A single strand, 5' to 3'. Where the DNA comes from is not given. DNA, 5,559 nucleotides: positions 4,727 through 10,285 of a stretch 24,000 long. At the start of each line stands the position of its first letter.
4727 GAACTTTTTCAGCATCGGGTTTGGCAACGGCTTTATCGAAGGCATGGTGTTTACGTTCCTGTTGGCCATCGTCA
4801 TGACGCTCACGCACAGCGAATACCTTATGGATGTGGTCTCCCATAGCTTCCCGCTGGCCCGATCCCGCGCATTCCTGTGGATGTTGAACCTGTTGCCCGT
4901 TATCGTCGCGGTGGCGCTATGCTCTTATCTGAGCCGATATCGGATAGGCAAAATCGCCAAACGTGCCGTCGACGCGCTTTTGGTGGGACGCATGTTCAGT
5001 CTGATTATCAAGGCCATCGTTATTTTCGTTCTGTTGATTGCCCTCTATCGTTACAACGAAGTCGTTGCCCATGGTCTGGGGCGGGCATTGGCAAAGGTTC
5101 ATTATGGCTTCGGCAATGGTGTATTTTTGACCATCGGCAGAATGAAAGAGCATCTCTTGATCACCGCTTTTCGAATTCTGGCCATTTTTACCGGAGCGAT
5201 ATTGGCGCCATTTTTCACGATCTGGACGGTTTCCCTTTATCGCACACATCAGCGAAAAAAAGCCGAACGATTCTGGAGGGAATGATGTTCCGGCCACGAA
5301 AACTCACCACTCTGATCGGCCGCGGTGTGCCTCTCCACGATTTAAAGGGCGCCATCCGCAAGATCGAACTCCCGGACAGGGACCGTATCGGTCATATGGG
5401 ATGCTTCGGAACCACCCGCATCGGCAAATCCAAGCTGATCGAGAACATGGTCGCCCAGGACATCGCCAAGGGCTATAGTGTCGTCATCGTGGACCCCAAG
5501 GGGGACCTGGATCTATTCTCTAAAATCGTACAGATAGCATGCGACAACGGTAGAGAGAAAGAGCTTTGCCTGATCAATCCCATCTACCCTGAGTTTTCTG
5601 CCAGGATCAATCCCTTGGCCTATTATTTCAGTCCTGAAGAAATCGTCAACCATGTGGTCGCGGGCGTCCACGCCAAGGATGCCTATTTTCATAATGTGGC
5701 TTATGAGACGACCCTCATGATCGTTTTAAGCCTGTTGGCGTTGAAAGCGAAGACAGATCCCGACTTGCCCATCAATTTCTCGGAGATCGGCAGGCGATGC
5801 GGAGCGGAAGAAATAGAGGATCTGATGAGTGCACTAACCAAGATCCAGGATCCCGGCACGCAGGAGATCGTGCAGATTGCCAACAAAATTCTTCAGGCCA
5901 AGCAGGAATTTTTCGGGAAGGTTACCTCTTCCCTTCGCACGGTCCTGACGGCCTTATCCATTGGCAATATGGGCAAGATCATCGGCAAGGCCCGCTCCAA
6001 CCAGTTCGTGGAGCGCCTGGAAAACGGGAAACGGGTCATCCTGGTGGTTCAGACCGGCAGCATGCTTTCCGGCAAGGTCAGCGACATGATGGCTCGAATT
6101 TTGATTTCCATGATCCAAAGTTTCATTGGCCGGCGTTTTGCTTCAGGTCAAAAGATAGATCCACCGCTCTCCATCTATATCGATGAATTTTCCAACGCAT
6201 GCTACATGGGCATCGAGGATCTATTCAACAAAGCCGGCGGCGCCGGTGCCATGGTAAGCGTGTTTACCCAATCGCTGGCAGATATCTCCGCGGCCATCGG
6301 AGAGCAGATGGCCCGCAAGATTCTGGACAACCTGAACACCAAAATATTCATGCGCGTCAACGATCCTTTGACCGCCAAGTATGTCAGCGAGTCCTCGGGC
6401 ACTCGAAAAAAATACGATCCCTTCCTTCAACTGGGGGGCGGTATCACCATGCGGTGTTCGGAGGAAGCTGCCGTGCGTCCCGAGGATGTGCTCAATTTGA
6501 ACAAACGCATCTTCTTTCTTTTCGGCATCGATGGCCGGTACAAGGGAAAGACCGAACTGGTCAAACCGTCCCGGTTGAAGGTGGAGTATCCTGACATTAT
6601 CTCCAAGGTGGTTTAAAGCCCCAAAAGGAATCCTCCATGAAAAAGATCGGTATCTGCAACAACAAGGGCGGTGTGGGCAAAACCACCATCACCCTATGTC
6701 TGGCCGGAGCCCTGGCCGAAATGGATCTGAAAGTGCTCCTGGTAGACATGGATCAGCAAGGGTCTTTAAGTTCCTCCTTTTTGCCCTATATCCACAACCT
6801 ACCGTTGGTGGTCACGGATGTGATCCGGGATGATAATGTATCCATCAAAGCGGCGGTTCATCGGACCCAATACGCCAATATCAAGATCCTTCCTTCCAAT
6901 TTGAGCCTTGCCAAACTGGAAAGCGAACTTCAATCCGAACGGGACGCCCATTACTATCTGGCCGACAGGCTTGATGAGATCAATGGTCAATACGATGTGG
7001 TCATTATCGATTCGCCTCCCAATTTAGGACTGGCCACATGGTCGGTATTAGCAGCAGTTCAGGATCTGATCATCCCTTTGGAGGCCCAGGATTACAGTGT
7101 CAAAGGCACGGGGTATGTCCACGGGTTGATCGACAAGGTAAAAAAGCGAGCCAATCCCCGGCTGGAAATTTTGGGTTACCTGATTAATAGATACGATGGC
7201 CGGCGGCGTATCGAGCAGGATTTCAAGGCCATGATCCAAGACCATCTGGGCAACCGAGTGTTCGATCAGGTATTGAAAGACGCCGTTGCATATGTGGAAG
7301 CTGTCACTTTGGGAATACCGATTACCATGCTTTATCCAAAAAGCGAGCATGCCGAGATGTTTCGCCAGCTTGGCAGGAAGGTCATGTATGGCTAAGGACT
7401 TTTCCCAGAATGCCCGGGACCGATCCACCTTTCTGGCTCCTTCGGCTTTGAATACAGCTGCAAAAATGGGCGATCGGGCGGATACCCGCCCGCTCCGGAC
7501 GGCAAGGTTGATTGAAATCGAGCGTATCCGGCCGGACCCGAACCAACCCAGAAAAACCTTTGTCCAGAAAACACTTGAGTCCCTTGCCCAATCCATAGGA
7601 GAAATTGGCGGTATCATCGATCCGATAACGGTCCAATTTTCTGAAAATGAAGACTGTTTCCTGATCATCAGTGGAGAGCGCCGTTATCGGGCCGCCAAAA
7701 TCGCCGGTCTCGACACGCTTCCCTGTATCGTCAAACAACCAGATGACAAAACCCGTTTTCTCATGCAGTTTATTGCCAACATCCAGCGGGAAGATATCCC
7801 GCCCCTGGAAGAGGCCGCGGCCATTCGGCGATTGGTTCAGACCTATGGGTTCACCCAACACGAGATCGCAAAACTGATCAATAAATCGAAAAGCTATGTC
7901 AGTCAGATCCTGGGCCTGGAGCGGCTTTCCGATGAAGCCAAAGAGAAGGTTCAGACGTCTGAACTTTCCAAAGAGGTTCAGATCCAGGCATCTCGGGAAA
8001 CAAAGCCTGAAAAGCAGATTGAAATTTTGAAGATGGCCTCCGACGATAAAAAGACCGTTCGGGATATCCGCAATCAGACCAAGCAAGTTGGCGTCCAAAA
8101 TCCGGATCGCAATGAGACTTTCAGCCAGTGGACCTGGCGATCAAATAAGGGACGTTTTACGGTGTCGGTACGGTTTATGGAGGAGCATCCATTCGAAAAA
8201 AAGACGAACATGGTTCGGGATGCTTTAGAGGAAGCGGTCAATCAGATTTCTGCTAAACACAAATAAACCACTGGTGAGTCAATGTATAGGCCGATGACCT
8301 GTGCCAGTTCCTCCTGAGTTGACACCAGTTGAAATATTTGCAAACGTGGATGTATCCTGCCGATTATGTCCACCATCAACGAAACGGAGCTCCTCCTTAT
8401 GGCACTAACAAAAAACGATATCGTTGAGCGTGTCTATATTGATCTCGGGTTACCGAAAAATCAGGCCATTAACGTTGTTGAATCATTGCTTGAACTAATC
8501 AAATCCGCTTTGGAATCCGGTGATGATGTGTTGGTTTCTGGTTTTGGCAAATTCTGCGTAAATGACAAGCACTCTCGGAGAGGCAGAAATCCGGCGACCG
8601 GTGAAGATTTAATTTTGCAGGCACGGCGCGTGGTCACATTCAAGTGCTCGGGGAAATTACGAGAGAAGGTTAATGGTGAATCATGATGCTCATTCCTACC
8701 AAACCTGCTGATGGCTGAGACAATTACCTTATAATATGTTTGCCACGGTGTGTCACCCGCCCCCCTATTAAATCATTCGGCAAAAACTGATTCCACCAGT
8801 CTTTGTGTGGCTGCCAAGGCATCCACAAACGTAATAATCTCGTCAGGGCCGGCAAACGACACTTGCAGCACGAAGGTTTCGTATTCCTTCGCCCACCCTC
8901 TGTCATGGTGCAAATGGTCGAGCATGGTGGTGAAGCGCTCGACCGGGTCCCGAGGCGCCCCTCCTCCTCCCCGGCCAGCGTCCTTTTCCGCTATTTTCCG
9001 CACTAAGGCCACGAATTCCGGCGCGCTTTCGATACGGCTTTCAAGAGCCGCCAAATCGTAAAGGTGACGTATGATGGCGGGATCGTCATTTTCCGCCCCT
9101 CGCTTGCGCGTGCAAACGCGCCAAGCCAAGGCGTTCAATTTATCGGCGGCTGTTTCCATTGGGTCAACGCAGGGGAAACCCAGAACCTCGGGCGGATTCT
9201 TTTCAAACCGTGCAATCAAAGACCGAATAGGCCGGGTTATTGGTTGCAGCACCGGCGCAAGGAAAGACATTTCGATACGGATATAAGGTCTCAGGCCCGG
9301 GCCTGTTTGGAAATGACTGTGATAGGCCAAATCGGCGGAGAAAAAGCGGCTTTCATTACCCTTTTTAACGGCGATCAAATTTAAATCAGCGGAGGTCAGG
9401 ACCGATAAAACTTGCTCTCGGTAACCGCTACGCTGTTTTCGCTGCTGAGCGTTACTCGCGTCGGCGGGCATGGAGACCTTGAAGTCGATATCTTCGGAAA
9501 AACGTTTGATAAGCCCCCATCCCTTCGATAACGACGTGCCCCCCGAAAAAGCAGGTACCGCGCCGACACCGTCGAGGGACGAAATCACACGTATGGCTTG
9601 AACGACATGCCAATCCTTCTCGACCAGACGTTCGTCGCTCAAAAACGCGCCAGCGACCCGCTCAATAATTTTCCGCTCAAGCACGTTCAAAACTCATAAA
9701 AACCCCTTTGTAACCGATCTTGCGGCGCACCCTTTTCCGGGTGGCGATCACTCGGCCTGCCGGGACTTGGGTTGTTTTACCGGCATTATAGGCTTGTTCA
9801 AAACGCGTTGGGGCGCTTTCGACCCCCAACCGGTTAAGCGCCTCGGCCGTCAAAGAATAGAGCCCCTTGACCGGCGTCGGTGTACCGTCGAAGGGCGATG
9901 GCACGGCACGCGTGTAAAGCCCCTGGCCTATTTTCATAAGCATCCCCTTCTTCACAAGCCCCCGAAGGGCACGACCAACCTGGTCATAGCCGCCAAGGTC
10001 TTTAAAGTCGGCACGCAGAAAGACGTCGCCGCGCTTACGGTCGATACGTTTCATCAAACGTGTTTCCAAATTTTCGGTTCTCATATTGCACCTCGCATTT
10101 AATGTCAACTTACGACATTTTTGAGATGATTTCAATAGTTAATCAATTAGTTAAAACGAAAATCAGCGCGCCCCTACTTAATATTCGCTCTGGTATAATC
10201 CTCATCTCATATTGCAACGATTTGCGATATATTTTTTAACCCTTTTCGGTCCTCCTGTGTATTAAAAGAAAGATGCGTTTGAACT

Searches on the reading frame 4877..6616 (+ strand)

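Call 6: search_protein_families(library=pfam, proteins=[window:4877-6616:+], max_evalue=0.01)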
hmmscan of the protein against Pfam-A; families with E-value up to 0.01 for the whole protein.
window:4877-6616:+ (579 aa): 4 families
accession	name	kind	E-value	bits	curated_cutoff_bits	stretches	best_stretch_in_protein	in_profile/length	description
PF12696.13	TraG-D_C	-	2.1e-16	60.4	22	1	430-511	1-83/126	TraM recognition site of TraD and TraG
PF10412.15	TrwB_AAD_bind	-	5e-12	45.8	20.5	2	446-510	262-326/387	Type IV secretion-system coupling protein DNA-binding domain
PF02534.20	T4SS-DNA_transf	-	2.4e-10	40.3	20.1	1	172-509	45-384/468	Type IV secretory system Conjugative DNA transfer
PF01935.23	DUF87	-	0.0014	19.2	23.2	1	173-211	25-64/220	Helicase HerA, central domain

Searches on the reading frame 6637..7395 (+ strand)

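Call 6: search_protein_families(library=pfam, proteins=[window:6637-7395:+], max_evalue=0.01)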
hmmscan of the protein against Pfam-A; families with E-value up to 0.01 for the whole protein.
window:6637-7395:+ (252 aa): 8 families
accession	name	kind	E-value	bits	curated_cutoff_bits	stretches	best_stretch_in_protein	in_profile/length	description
PF13614.12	AAA_31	-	7e-45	153.6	27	1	1-178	1-177/177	AAA domain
PF01656.29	CbiA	-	3.3e-22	79.2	25.4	1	4-226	1-122/125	CobQ/CobB/MinD/ParA nucleotide binding domain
PF06564.18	CBP_BcsQ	-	3.2e-14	53.5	21.3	1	1-246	1-230/234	Cellulose biosynthesis protein BcsQ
PF02374.21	ArsA_ATPase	-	1.7e-10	41.1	24.3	1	9-128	8-134/305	Anion-transporting ATPase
PF10609.15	ParA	-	5.1e-10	39.6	27.1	1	2-160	4-155/246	NUBPL iron-transfer P-loop NTPase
PF09140.17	MipZ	-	3.8e-08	33.4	20.7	1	4-149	3-130/262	ATPase MipZ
PF07015.17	VirC1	-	0.0016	18.3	24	1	1-44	1-44/231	VirC1 protein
PF00142.24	Fer4_NifH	-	0.0063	16.5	25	0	9-42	7-40/271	4Fe-4S iron sulfur cluster binding proteins, NifH/frxC family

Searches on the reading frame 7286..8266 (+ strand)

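Call 6: search_protein_families(library=pfam, proteins=[window:7286-8266:+], max_evalue=0.01)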
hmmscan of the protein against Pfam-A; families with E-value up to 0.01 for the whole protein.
window:7286-8266:+ (326 aa): 5 families
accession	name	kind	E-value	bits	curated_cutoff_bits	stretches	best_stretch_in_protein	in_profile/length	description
PF02195.25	ParB_N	-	1.4e-23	83.2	26.3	1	74-167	4-95/95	ParB N-terminal domain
PF17762.8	HTH_ParB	-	4.8e-15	56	22.6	1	169-267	1-99/102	ParB HTH domain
PF01381.28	HTH_3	-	0.0017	18.8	23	1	180-208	1-29/55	Helix-turn-helix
PF04545.22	Sigma70_r4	-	0.003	17.5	24.1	0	183-209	15-41/50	Sigma-70, region 4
PF13384.12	HTH_23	-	0.0097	16.2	24.6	0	177-209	8-38/50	Homeodomain-like domain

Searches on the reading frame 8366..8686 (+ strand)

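Call 6: search_protein_families(library=pfam, proteins=[window:8366-8686:+], max_evalue=0.01)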
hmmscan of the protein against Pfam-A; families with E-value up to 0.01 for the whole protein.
window:8366-8686:+ (106 aa): 1 family
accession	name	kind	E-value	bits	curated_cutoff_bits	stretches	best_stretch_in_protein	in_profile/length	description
PF00216.26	Bac_DNA_binding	-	3.5e-26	91.7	22.4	1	14-103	1-90/90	Bacterial DNA-binding protein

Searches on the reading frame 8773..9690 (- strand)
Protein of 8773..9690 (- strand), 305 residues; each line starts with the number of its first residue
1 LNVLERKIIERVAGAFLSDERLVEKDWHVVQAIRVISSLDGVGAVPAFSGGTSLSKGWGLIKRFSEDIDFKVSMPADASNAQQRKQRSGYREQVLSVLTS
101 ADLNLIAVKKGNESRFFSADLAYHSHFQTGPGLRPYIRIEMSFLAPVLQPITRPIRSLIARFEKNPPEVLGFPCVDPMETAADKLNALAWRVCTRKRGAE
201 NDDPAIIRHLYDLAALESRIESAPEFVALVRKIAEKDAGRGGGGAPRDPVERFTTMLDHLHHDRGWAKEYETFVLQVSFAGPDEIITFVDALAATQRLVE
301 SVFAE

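Call 79: search_protein_families(library=pfam, proteins=[window:8773-9690:-], max_evalue=0.01)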
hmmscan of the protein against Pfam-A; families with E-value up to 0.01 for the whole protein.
window:8773-9690:- (305 aa): 1 family
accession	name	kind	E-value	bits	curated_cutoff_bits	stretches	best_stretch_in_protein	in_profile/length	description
PF08843.17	AbiEii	-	4.6e-30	105.8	22.5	1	47-282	16-228/238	Nucleotidyl transferase AbiEii toxin, Type IV TA system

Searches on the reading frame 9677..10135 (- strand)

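Call 79: search_protein_families(library=pfam, proteins=[window:9677-10135:-], max_evalue=0.01)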
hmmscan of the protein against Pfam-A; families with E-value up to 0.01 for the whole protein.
window:9677-10135:- (152 aa): 2 families
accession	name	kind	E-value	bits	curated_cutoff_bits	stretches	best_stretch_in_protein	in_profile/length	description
PF19570.5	DUF6088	-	2.3e-06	27.9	25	1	33-137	9-111/172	Family of unknown function (DUF6088)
PF13338.12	AbiEi_4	-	0.0045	17.5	25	1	28-76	3-48/49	Transcriptional regulator, AbiEi antitoxin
